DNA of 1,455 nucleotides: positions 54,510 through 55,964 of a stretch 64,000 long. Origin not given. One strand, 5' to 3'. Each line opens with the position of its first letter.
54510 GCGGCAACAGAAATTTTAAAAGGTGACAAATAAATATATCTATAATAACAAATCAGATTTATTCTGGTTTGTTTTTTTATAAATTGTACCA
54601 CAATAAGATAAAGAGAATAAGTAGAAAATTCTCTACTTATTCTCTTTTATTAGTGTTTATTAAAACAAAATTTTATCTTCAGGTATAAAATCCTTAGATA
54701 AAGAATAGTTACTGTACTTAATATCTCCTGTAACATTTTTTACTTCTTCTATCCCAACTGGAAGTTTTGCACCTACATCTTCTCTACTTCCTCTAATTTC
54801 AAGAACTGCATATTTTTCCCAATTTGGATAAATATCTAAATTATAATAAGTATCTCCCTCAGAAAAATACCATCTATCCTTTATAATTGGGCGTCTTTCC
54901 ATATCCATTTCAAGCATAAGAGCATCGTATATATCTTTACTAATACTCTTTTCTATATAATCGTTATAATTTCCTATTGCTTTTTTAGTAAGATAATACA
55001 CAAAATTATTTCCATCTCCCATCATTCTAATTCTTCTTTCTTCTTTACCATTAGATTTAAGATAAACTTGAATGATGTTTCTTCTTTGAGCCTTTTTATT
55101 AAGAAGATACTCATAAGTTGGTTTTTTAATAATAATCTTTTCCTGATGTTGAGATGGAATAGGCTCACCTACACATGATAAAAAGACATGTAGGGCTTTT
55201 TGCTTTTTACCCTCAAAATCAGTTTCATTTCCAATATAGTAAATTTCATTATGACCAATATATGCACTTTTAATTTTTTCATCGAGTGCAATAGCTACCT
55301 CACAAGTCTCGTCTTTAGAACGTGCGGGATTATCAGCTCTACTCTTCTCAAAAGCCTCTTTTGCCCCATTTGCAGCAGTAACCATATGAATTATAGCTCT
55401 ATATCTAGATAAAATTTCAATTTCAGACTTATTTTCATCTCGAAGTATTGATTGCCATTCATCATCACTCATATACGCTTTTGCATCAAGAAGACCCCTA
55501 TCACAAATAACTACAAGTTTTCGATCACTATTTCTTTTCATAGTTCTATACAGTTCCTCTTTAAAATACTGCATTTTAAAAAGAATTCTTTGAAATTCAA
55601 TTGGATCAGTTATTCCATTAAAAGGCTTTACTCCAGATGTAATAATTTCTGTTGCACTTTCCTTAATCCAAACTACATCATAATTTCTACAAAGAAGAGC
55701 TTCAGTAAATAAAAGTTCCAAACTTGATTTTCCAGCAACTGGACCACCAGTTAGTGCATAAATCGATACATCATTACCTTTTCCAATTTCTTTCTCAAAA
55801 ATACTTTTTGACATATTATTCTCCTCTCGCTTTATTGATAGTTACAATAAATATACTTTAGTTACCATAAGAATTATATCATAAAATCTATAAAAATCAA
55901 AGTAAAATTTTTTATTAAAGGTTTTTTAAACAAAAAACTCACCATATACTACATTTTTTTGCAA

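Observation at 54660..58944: Uncharacterised NAD/nucleoside-linked operon: radical-SAM::Nudix fusion, methyltransferase, PnuC transporter, plus P-loop kinase::CYTH protein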

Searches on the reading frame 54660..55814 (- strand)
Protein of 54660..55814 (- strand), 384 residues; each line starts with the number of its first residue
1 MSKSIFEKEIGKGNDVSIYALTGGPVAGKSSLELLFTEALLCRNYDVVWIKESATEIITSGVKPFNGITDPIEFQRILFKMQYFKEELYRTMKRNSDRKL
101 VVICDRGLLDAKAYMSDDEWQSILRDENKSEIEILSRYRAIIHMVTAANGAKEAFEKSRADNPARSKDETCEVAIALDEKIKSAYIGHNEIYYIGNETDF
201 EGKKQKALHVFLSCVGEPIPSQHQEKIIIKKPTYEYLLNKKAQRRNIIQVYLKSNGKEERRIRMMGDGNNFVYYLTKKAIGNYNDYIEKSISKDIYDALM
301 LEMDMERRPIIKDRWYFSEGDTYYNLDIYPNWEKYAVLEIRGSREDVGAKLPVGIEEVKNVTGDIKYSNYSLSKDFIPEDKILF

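Call 3: search_protein_families(library=pfam, proteins=[window:54660-55814:-], max_evalue=0.1)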
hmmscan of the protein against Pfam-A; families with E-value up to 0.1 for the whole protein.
window:54660-55814:- (384 aa): 1 family
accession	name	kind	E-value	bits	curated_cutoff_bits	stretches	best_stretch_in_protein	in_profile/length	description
PF13521.12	AAA_28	-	5.5e-15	56.4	27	1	20-201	3-162/164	AAA domain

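Call 4: search_protein_families(library=ncbifam, proteins=[window:54660-55814:-], max_evalue=0.1)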
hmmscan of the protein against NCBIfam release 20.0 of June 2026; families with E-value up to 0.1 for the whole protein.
window:54660-55814:- (384 aa): 0 families

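Call 24: search_solved_structures(query=window:54660-55814:-, max_evalue=1, show_alignments=2)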
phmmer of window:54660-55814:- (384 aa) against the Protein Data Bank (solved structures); distinct sequences matched with E-value up to 1: 0.

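Call 26: find_homologous_proteins(query=window:54660-55814:-)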
Query window:54660-55814:- (384 aa): 326 proteins with E <= 0.001 among 2594 candidates; the best 120 are listed.
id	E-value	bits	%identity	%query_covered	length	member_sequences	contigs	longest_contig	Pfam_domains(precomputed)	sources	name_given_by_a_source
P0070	2.6e-249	845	97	100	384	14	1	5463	PF13521.13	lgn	-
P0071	1.7e-228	776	91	99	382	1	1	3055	PF13521.13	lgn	-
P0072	1.7e-227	773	90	99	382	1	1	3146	PF13521.13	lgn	-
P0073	2.3e-227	772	90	99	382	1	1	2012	PF13521.13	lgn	-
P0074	7.4e-202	688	78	100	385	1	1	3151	PF13521.13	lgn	-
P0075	2.7e-201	687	76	99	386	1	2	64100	PF13521.13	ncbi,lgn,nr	ncbi:MAG: AAA family ATPase [Clostridia bacterium]|nr:AAA family ATPase [Clostridia bacterium]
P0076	3.0e-197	673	77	99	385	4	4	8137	PF13521.13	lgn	-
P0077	5.2e-190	649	72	100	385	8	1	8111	PF13521.13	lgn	-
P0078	1.1e-148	513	59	98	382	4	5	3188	PF13521.13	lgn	-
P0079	9.7e-144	497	58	100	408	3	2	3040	PF13521.13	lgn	-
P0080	2.5e-128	446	73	70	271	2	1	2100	-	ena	-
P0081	2.5e-68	249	39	93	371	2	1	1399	PF01928.27,PF13521.13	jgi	-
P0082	9.1e-66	241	38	92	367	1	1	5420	PF01928.27,PF13521.13,PF08433.17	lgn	-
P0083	2.5e-65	239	39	93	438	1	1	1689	PF12844.14,PF01928.27,PF01381.29,PF13521.13,PF13560.13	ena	-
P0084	7.7e-65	238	38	92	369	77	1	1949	PF01928.27,PF13521.13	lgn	-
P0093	1.2e-63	234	38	96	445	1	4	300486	PF12844.14,PF01381.29,PF13521.13,PF13560.13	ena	-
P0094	2.1e-63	233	38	92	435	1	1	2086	PF12844.14,PF01928.27,PF01381.29,PF13521.13,PF13560.13,PF13443.13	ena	-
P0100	8.4e-63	231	39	92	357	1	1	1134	PF01928.27,PF13521.13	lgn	-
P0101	1.6e-62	230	38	92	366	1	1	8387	PF01928.27,PF13521.13,PF08433.17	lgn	-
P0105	8.3e-62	228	39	93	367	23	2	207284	PF13521.13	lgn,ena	-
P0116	5.4e-61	225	37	92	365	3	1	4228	PF01928.27,PF13521.13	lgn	-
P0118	7.1e-61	225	38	94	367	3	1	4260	PF01928.27,PF13521.13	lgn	-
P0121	1.5e-60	223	38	93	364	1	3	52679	PF01928.27,PF13521.13,PF03308.23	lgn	-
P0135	1.2e-59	220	39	92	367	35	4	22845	PF01928.27,PF13521.13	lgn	-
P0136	1.3e-59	220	37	93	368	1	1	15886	PF01928.27,PF13521.13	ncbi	-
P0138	1.9e-59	220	38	93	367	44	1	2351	PF01928.27,PF13521.13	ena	-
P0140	3.3e-59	219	38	93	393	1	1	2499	PF01928.27,PF13521.13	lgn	-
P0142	3.9e-59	219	38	92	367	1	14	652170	PF01928.27,PF13521.13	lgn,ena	-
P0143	6.6e-59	218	36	95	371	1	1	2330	PF01928.27,PF13521.13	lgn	-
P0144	7.5e-59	218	37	93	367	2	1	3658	PF01928.27,PF13521.13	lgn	-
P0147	1.1e-58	217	38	93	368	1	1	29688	PF01928.27,PF13521.13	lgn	-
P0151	3.1e-58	216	37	92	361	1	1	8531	PF01928.27,PF13521.13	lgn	-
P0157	7.2e-58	215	36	94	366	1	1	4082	PF01928.27,PF13521.13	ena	-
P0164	6.4e-57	211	36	93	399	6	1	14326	PF01928.27,PF13521.13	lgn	-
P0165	9.2e-57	211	36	94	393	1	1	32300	PF01928.27,PF13521.13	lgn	-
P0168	2.2e-56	210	36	94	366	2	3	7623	PF01928.27,PF13521.13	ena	-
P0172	6.7e-56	208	35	92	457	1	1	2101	PF12844.14,PF01928.27,PF01381.29,PF13521.13,PF13560.13,PF13443.13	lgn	-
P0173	8.3e-56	208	37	94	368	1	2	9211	PF01928.27,PF13521.13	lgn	-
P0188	7.5e-53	198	35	95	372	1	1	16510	PF01928.27,PF13521.13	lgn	-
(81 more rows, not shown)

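Call 28: find_encoding_contigs(protein=P0075, flank=6000, max_places=3)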
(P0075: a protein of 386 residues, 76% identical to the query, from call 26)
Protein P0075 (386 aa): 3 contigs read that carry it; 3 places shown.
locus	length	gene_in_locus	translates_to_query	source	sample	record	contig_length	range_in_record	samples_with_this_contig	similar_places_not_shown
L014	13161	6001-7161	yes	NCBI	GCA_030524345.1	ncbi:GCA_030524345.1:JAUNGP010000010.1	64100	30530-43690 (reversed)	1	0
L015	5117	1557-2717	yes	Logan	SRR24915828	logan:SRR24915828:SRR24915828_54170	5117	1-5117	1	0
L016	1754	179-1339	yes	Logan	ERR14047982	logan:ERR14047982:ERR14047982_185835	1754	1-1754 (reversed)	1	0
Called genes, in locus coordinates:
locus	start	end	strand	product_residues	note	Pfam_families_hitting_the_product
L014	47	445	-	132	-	-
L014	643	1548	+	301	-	PF01368:DHH, PF02272:DHHA1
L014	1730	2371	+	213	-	-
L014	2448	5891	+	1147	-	PF02811:PHP, PF07733:DNA_pol3_alpha, PF17657:DNA_pol3_finger, PF14579:HHH_6, PF01336:tRNA_anti-codon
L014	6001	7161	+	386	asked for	PF13521:AAA_28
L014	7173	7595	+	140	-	-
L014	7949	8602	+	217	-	PF13529:Peptidase_C39_2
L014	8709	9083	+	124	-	-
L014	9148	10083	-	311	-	PF01145:Band_7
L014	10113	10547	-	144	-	PF01957:NfeD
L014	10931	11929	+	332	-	PF01551:Peptidase_M23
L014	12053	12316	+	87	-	PF00312:Ribosomal_S15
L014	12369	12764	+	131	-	PF04266:ASCH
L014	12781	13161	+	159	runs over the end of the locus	PF00293:NUDIX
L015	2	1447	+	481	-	?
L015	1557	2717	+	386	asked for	PF13521:AAA_28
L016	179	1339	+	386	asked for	PF13521:AAA_28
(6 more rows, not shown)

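Call 29: find_encoding_contigs(protein=P0142, flank=5000, max_places=3)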
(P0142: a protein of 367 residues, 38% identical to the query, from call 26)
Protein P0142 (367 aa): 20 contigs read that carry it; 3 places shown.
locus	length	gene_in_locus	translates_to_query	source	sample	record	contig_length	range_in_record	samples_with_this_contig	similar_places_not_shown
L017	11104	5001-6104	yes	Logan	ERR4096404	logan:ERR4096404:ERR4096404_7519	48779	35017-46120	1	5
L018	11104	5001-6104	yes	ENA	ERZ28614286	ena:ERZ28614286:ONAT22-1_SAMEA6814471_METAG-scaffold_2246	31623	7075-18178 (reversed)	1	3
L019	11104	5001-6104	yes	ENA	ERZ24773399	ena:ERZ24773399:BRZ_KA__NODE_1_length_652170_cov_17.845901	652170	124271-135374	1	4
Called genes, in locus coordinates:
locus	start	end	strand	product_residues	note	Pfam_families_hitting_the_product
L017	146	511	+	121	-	-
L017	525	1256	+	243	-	PF01555:N6_N4_Mtase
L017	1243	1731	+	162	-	-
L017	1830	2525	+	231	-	PF00149:Metallophos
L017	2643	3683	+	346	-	-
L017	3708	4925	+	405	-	PF00265:TK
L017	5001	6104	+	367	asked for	PF13521:AAA_28, PF01928:CYTH (weak)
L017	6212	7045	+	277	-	PF01832:Glucosaminidase (weak)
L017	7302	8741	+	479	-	PF10996:Beta-Casp, PF07521:RMMBL (weak)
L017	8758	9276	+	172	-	-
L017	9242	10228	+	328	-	PF00145:DNA_methylase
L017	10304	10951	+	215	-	PF02342:TerD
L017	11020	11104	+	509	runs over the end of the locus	PF01841:Transglut_core (faint), PF00395:SLH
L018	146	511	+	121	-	-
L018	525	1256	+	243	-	PF01555:N6_N4_Mtase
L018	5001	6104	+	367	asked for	PF13521:AAA_28, PF01928:CYTH (weak)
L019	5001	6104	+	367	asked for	PF13521:AAA_28, PF01928:CYTH (weak)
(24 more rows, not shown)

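Call 43: search_solved_structures(query=A2, max_evalue=1, show_alignments=1)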
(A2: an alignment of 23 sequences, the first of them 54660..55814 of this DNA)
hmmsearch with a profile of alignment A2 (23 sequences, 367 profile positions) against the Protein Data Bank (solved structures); distinct sequences matched with E-value up to 1: 26.
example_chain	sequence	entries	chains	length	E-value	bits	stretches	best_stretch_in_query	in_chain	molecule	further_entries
3typ_A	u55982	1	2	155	5.5e-12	48.3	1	203-361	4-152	Uncharacterized protein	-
2fbl_A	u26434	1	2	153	7.4e-12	47.8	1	204-361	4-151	hypothetical protein NE1496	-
2yvu_A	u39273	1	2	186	0.04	15.8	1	5-38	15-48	Probable adenylyl-sulfate kinase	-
2gks_A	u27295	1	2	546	0.05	15.5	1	6-38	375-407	Bifunctional SAT/APS kinase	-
2pbr_A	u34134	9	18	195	0.069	15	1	8-101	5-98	Thymidylate kinase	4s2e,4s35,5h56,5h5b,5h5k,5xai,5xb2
5xbh_A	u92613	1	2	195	0.07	15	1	8-101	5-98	Thymidylate kinase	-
8a8h_A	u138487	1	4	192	0.08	14.8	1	5-38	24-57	APS kinase from Methanothermococcus thermolithotrophicus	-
7owe_E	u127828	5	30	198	0.15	13.9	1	5-51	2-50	Adenylate kinase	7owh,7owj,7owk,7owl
9r72_B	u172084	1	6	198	0.17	13.8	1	5-51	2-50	Adenylate kinase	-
9kzn_A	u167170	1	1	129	0.21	13.5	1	12-93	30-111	Toll-interacting protein, Target of Myb1 membrane trafficking protein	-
4wvy_A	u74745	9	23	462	0.22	13.4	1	6-80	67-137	RuvB-like 1 | RuvB-like helicase | RuvB-like protein 1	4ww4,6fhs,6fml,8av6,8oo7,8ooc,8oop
5fm6_A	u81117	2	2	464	0.23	13.4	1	6-80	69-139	RVB1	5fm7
5cb6_A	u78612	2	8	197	0.36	12.7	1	5-38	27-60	Probable adenylyl-sulfate kinase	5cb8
7yq0_A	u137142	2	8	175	0.38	12.6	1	5-37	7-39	Adenylyl-sulfate kinase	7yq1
7old_C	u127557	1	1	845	0.43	12.4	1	48-101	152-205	Elongation factor 2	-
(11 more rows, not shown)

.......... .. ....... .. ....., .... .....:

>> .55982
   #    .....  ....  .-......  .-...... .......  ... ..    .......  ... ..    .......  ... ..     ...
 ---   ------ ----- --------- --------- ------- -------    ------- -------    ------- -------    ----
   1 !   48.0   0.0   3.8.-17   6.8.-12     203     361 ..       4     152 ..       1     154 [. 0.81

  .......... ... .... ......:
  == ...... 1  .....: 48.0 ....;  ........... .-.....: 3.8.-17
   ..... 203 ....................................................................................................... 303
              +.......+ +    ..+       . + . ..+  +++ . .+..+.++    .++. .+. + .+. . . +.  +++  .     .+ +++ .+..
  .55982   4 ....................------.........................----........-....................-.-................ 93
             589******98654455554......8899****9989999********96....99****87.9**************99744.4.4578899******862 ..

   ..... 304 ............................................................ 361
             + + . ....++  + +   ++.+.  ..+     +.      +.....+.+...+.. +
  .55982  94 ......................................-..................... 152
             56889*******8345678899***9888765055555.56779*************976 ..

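Call 44: search_protein_families(library=pfam, alignment_id=A2, max_evalue=0.01)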
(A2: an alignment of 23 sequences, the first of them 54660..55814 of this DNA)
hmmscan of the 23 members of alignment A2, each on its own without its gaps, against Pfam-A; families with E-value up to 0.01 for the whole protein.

A. member 1, window:54660-55814:- (384 aa): 1 family
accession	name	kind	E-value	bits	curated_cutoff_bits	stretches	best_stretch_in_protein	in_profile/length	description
PF13521.12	AAA_28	-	5.5e-15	56.4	27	1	20-201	3-162/164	AAA domain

B. families by the number of members that match (of 23 scanned): 22 families
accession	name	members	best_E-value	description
PF13521.12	AAA_28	23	2.9e-26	AAA domain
PF08433.16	KTI12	19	2.9e-08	Chromatin associated protein KTI12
PF01928.26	CYTH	16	2.6e-09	CYTH domain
PF03308.22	MeaB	13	5.6e-06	Methylmalonyl Co-A mutase-associated GTPase MeaB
PF03266.21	NTPase_1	10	0.00062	NTPase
PF13604.12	AAA_30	9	3e-05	AAA domain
PF25199.1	nSTAND_NTPase5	6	4.7e-05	Novel STAND NTPase 5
PF02223.23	Thymidylate_kin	5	4.2e-05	Thymidylate kinase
PF20720.3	nSTAND3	4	0.00017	Novel STAND NTPase 3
PF07728.20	AAA_5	2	0.002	AAA domain (dynein-related subfamily)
PF13238.12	AAA_18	2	0.0022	AAA domain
PF13245.12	AAA_19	2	0.0028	AAA domain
PF01656.29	CbiA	2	0.0065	CobQ/CobB/MinD/ParA nucleotide binding domain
PF10236.15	DAP3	1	0.0003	Mitochondrial ribosomal death-associated protein 3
PF00437.27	T2SSE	1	0.0018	Type II/IV secretion system protein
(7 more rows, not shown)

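Call 48: search_protein_families(library=phrogs, proteins=[window:54660-55814:-], max_evalue=0.001)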
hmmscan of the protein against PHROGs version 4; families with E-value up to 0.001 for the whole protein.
window:54660-55814:- (384 aa): 2 families
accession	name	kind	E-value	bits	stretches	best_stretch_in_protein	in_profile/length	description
phrog_2107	-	other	1.2e-05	26.1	1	18-128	5-113/201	thymidylate kinase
phrog_6660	-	unknown function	3e-05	25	1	239-374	19-151/157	-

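Call 64: search_protein_families(library=padloc, proteins=[window:54660-55814:-], max_evalue=0.001)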
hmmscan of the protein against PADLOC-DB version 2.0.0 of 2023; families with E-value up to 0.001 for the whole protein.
window:54660-55814:- (384 aa): 0 families

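Call 84: find_encoding_contigs(protein=P0093, flank=5000, max_places=2)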
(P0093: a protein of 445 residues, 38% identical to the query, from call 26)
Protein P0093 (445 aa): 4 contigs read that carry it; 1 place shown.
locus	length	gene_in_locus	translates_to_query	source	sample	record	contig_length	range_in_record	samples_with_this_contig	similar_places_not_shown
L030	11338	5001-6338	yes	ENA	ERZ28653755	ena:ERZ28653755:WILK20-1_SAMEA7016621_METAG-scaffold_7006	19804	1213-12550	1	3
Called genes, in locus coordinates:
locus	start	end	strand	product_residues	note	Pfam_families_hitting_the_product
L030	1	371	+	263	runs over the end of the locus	PF05116:S6PP (faint), PF08282:Hydrolase_3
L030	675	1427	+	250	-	PF00149:Metallophos, PF12850:Metallophos_2 (weak)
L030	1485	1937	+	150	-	-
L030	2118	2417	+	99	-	-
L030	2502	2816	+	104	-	-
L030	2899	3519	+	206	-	-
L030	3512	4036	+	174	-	PF13302:Acetyltransf_3, PF13420:Acetyltransf_4, PF13523:Acetyltransf_8, PF00583:Acetyltransf_1, PF13508:Acetyltransf_7 (faint)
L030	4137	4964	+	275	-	-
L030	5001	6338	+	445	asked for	PF01381:HTH_3, PF12844:HTH_19, PF13560:HTH_31, PF13521:AAA_28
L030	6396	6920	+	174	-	PF10688:Imp-YgjV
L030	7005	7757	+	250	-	-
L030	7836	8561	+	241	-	PF00535:Glycos_transf_2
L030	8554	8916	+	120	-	PF10066:DUF2304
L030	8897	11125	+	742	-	PF04138:GtrA_DPMS_TM, PF19484:DUF6020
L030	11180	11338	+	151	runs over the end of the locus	-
